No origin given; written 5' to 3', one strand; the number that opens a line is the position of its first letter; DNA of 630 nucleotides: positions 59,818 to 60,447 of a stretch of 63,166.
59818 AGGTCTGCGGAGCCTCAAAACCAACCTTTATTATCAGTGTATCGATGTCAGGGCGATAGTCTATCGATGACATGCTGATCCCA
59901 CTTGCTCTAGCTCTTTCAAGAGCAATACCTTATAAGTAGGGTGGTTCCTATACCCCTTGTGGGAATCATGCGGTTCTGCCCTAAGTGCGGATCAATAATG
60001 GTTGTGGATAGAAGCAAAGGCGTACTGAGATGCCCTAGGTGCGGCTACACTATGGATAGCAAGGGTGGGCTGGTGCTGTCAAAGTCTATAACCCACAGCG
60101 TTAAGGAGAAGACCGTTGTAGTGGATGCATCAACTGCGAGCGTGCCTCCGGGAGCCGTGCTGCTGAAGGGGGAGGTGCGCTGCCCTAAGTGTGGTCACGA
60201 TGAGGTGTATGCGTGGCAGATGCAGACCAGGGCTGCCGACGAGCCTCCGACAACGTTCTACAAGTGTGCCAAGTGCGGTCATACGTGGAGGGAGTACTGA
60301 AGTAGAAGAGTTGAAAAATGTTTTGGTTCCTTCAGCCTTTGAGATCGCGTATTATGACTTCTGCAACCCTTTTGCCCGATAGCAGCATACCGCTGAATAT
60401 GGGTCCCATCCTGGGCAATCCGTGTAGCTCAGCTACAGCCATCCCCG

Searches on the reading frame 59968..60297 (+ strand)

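Call 55: search_protein_families(library=ncbifam, proteins=[window:59968-60297:+], max_evalue=0.01)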
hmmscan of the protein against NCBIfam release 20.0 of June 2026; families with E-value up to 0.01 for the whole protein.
window:59968-60297:+ (110 aa): 22 families
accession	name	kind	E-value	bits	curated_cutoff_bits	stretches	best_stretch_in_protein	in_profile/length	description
TIGR01384.1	TFS_arch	equivalog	5.8e-30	104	64.75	1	2-110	1-100/101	transcription factor S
NF047723.1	TransFacS4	equivalog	1.8e-14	54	120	1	1-106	1-89/90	transcription factor S4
TIGR01385.1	TFSII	equivalog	8.1e-12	45.4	237.1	1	70-108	260-298/300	transcription elongation factor S-II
NF047912.1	ECs_2282_CxxC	subfamily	1.3e-07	31.4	37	1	70-106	3-36/60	ECs_2282 family putative zinc-binding protein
TIGR02098.1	MJ0042_CXXC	domain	4.6e-07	29.4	20.9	0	68-77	24-33/38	MJ0042-type zinc finger domain-containing protein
NF001607.0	PRK00398.1-4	equivalog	4.7e-06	26.2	89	0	96-105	8-17/53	DNA-directed RNA polymerase subunit P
NF001669.0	PRK00432.1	equivalog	3.7e-05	23.6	54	1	2-28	27-52/58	30S ribosomal protein S27ae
NF033497.1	rubre_like_arch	subfamily_domain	6.2e-05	22.6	32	1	4-29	3-26/34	rubrerythrin-like domain-containing protein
NF003058.0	PRK03976.1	equivalog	6.5e-05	22.8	87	1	4-29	39-64/91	50S ribosomal protein L37ae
NF045720.1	rubredox_RCKP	subfamily_domain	8.5e-05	22.1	45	0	97-106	3-12/34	RCKP-type rubredoxin-like domain-containing protein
TIGR02605.1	CxxC_CxxC_SSSS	subfamily_domain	0.00038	20.5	31.3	0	69-80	26-37/52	FmdB family zinc ribbon protein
NF041374.1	GDCCVxC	domain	0.00049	20.3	40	0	70-106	3-33/58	GDCCVxC domain-containing (seleno)protein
NF001606.0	PRK00398.1-3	equivalog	0.00065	19.5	72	0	68-77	18-27/44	DNA-directed RNA polymerase subunit P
TIGR04165.1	methano_modCys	hypoth_equivalog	0.00095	19.4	60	0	71-107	9-46/50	TIGR04165 family Cys-rich peptide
NF011481.0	PRK14890.1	equivalog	0.0013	18.7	61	0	69-105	27-58/61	putative Zn-ribbon RNA-binding protein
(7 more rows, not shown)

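Call 56: search_protein_families(library=pfam, proteins=[window:59968-60297:+], max_evalue=0.01)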
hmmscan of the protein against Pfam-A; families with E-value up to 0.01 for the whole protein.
window:59968-60297:+ (110 aa): 40 families (the best 25 are shown)
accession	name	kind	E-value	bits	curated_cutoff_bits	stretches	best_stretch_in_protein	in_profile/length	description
PF01096.23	Zn_ribbon_TFIIS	-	4e-23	81.4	21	1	71-108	2-39/39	Transcription factor S-II (TFIIS)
PF08271.17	Zn_Ribbon_TF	-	1.5e-08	34.5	29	1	3-30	2-30/43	TFIIB zinc-binding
PF12760.12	Zn_ribbon_IS1595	-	2.2e-08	34.4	25.4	1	68-106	17-46/46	Transposase zinc-ribbon domain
PF08274.17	Zn_Ribbon_YjdM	-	4e-08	33.6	30.8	0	71-107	4-29/30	PhnA Zinc-Ribbon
PF13717.11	Zn_ribbon_4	-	7.8e-08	32.6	30.3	0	4-28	5-34/36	zinc-ribbon domain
PF13240.11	Zn_Ribbon_1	-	8e-08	32.3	25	0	2-9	14-21/23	zinc-ribbon domain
PF02150.21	Zn_ribbon_RPB9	-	4.9e-07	30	25.2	1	1-28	1-30/36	RNA polymerases M/15 Kd subunit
PF13408.12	Zn_ribbon_recom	-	5.1e-07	30.4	25.3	0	17-32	3-18/58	Recombinase zinc beta ribbon domain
PF07282.18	Cas12f1-like_TNB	-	2.7e-06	27.9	26.3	1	4-30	31-51/60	Cas12f1-like, TNB domain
PF12773.13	DZR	-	9.9e-05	22.9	27.3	1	2-31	13-36/45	Double zinc ribbon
PF09297.16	Zn_ribbon_NUD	-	0.00013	22.1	24.8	1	2-27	4-29/32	NADH pyrophosphatase zinc ribbon domain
PF21349.2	RUBY_RBDX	-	0.00016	21.5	26.5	0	21-30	2-11/30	Rubrerythrin, rubredoxin-like domain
PF13248.11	Zn_ribbon_3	-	0.00028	20.7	27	0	69-77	2-10/26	zinc-ribbon domain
PF01667.23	Ribosomal_S27e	-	0.00033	20.7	24.5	0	4-29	10-36/55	Ribosomal protein S27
PF24460.1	DUF7575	-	0.00038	20.2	28.5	0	68-78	2-12/28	Domain of unknown function (DUF7575)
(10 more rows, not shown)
